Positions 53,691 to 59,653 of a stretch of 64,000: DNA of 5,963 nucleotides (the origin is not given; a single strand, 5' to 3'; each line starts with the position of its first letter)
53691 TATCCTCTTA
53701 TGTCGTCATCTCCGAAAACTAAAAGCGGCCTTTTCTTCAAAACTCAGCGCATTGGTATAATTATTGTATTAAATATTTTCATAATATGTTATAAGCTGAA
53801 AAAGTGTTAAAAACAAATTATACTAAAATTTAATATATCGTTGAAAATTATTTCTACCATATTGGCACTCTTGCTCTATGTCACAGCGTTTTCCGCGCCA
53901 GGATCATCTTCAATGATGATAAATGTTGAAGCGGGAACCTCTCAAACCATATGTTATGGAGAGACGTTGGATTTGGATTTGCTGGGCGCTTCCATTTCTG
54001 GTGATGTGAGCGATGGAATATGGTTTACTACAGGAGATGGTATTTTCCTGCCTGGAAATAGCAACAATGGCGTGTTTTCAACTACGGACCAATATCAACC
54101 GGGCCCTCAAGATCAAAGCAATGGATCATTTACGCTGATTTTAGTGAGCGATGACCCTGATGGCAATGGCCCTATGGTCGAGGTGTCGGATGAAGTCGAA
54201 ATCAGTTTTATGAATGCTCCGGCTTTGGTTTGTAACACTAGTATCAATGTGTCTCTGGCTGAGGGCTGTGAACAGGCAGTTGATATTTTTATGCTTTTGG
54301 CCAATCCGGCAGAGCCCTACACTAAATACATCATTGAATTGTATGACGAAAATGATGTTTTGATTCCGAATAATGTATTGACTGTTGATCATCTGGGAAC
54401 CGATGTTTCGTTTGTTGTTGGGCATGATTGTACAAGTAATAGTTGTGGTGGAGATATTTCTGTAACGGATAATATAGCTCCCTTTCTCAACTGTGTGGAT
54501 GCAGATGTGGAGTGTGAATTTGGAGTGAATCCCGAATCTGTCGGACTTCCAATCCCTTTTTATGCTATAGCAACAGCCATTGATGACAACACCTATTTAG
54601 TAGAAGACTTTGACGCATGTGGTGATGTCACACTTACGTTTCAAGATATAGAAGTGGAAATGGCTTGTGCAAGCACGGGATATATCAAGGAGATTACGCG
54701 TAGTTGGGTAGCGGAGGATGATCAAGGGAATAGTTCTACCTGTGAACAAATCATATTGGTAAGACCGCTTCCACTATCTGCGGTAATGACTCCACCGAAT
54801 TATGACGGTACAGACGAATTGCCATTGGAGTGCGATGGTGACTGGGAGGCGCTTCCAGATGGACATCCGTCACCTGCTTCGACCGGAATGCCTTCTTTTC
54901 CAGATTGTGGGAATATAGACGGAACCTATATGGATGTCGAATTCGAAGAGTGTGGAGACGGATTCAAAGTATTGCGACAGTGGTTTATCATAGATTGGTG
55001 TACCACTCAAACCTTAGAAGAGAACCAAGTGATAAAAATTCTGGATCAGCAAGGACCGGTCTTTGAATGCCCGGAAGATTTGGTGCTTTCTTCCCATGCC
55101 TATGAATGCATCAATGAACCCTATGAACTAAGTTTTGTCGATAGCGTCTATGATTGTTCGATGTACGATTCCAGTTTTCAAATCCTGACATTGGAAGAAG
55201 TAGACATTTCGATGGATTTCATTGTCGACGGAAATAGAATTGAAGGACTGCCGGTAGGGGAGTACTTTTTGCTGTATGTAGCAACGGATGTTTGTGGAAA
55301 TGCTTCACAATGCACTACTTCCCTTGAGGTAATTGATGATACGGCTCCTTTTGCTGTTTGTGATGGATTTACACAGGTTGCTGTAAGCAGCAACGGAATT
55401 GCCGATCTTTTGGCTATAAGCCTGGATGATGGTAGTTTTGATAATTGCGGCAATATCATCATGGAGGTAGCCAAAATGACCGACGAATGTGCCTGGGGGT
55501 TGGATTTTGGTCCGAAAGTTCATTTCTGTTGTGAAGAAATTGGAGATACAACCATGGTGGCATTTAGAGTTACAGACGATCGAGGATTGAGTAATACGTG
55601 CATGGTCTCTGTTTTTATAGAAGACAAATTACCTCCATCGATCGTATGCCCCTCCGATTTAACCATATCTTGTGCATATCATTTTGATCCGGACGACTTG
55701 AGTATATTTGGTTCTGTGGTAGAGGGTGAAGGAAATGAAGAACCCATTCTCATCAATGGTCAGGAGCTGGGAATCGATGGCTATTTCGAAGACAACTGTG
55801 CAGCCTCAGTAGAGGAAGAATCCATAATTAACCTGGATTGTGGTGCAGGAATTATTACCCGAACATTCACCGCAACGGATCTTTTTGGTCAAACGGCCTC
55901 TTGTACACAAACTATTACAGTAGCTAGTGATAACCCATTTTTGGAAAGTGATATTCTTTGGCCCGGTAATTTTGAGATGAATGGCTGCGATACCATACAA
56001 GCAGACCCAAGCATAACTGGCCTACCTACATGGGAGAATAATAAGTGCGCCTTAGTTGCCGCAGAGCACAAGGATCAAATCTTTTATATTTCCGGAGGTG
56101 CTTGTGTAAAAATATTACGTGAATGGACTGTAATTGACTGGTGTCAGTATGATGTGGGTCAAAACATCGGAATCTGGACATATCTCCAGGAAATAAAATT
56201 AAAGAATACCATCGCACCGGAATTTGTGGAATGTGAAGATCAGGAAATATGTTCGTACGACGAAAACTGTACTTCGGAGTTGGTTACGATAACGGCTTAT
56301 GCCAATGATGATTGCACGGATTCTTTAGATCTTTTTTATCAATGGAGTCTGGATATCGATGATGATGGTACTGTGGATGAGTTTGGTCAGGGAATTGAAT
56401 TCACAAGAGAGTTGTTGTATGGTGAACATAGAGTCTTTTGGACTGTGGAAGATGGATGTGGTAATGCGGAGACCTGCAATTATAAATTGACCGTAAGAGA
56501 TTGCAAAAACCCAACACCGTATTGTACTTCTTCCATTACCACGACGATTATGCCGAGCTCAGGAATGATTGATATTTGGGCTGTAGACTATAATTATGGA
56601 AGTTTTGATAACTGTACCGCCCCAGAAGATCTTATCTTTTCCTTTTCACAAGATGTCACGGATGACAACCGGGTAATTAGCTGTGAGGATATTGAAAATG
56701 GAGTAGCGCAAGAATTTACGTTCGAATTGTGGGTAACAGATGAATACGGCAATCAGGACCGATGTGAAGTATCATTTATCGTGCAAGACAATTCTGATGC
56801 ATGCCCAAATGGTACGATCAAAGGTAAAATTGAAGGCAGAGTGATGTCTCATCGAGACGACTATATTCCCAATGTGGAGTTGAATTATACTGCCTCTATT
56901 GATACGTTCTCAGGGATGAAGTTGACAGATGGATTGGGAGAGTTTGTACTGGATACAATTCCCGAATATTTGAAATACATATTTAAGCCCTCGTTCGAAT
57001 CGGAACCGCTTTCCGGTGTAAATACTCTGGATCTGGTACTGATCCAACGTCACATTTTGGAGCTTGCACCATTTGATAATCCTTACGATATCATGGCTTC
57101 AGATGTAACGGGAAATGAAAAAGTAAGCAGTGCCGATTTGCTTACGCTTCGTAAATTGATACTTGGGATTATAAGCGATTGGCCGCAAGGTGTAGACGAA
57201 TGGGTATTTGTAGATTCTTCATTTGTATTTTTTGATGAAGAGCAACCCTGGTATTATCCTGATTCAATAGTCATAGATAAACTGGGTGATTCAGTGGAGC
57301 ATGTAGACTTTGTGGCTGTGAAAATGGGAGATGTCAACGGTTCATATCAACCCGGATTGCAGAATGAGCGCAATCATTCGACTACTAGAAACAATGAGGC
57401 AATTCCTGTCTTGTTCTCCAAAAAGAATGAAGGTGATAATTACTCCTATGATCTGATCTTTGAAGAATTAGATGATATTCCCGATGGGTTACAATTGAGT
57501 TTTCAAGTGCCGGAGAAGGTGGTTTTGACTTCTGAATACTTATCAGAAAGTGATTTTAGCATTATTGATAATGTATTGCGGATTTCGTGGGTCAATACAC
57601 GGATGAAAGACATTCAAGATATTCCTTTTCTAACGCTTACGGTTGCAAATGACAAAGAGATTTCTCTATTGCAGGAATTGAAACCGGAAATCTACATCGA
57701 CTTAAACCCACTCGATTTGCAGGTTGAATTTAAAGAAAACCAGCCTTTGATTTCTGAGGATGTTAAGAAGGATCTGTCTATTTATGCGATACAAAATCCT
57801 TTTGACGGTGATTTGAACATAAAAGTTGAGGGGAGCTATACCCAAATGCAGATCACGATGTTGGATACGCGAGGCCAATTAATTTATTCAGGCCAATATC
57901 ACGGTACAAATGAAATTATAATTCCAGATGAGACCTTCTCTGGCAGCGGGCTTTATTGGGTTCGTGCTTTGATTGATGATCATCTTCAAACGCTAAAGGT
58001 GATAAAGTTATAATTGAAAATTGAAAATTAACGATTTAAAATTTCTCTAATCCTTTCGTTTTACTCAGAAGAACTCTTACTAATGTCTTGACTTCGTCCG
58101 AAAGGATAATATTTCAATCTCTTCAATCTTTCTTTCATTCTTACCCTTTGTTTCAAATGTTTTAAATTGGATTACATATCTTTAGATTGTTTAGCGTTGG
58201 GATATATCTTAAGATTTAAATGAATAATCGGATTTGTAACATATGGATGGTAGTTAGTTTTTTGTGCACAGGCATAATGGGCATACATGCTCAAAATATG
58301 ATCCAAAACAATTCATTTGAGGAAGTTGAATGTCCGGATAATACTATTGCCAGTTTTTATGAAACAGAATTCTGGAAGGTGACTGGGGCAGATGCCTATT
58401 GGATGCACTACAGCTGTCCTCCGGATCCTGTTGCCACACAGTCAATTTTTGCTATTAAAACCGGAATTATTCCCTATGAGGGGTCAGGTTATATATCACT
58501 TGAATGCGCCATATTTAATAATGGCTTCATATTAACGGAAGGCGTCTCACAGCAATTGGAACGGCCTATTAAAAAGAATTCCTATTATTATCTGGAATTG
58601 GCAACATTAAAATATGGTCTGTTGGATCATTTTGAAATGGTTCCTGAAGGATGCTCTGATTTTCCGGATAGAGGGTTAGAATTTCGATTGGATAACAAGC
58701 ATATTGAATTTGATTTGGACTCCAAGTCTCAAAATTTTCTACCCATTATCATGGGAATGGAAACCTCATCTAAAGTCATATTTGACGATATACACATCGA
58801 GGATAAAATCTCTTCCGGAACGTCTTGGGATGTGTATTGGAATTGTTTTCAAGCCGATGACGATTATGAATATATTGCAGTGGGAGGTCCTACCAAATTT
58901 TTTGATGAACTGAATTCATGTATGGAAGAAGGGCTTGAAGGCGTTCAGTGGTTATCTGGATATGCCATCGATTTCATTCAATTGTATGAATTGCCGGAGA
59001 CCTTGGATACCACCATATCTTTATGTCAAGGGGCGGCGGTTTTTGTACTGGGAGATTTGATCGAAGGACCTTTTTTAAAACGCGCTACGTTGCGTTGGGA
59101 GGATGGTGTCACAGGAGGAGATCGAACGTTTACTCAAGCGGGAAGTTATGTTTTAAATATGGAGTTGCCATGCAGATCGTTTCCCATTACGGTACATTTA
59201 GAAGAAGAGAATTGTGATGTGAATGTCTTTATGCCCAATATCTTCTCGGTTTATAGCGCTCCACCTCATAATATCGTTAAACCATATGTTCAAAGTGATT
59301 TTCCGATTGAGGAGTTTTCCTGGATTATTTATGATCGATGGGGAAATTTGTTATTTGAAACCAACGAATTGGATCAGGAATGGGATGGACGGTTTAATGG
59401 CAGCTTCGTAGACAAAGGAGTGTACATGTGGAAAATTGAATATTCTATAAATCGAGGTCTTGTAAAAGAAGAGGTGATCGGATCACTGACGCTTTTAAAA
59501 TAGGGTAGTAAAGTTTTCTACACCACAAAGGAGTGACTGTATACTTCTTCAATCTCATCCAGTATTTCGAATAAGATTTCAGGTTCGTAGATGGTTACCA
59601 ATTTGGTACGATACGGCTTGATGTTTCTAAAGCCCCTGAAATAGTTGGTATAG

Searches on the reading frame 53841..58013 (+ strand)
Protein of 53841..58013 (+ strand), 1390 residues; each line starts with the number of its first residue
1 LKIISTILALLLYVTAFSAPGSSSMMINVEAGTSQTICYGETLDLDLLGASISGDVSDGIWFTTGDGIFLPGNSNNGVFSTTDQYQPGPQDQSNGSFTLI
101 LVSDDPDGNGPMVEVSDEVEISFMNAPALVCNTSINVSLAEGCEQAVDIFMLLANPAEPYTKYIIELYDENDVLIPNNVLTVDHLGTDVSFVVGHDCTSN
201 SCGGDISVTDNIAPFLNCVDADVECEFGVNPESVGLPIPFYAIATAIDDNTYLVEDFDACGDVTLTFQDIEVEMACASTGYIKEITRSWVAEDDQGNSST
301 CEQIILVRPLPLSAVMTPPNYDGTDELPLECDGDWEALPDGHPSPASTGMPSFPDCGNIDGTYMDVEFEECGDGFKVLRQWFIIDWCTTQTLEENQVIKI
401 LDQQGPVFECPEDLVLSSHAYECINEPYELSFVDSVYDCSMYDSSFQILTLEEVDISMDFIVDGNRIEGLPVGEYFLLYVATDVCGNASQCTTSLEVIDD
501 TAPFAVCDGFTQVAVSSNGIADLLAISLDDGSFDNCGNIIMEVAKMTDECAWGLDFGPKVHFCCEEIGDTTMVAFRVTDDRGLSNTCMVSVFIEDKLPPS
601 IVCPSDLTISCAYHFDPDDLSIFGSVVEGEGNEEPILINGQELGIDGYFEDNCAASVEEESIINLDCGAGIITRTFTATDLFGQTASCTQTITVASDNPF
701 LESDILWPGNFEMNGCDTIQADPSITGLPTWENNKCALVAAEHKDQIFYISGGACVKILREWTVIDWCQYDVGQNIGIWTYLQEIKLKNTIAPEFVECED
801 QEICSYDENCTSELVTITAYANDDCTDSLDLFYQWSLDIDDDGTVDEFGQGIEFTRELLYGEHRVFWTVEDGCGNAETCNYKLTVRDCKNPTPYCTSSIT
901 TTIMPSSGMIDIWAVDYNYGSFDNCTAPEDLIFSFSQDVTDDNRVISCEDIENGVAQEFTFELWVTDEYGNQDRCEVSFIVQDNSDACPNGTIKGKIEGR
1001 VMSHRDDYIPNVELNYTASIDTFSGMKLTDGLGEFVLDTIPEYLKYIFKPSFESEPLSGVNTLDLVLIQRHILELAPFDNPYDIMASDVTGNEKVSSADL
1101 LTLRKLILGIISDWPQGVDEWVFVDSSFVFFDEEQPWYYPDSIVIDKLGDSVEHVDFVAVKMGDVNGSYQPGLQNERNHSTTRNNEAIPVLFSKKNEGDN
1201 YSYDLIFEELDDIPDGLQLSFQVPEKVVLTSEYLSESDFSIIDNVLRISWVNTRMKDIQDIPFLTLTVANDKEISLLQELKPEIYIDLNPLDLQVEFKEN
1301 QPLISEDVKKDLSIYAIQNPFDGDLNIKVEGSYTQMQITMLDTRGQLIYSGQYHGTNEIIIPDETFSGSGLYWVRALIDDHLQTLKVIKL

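Call 16: search_protein_families(library=pfam, proteins=[window:53841-58013:+], max_evalue=0.001)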
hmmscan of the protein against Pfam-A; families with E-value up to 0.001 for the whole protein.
window:53841-58013:+ (1390 aa): 1 family
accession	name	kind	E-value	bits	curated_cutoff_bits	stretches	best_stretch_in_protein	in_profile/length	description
PF00404.24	Dockerin_1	-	9.7e-06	26.1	22.9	1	1060-1108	10-57/57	Dockerin type I domain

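Call 86: search_protein_families(library=ncbifam, proteins=[window:53841-58010:+], max_evalue=10)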
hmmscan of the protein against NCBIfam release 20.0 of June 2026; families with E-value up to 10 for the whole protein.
window:53841-58010:+ (1390 aa): 2 families
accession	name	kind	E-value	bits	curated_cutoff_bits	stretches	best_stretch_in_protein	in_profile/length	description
TIGR04183.1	Por_Secre_tail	domain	0.00037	20.4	23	1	1318-1389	3-71/72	T9SS type A sorting domain-containing protein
NF033708.1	T9SS_Cterm_ChiA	domain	0.016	15.1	40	1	1337-1377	3-42/55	T9SS sorting signal type C domain-containing protein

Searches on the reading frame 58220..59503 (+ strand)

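Call 16: search_protein_families(library=pfam, proteins=[window:58220-59503:+], max_evalue=0.001)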
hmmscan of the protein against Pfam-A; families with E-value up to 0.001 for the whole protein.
window:58220-59503:+ (427 aa): 1 family
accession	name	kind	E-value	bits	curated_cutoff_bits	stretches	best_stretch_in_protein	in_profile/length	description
PF13585.12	CHU_C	-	1.2e-08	35.4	27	1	364-412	27-73/86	CHU_C Type IX secretion signal domain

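Call 86: search_protein_families(library=ncbifam, proteins=[window:58220-59500:+], max_evalue=10)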
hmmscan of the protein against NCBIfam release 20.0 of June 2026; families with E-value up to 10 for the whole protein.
window:58220-59500:+ (427 aa): 2 families
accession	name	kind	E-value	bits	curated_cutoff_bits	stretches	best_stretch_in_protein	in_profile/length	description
TIGR04131.1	Bac_Flav_CTERM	domain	3.1e-08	33.6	35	1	367-425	30-83/85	T9SS type B sorting domain-containing protein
NF058548.1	BT_4411_fam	equivalog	0.11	11.9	220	1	12-38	7-33/223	BT4411 family hyaluronic acid-binding protein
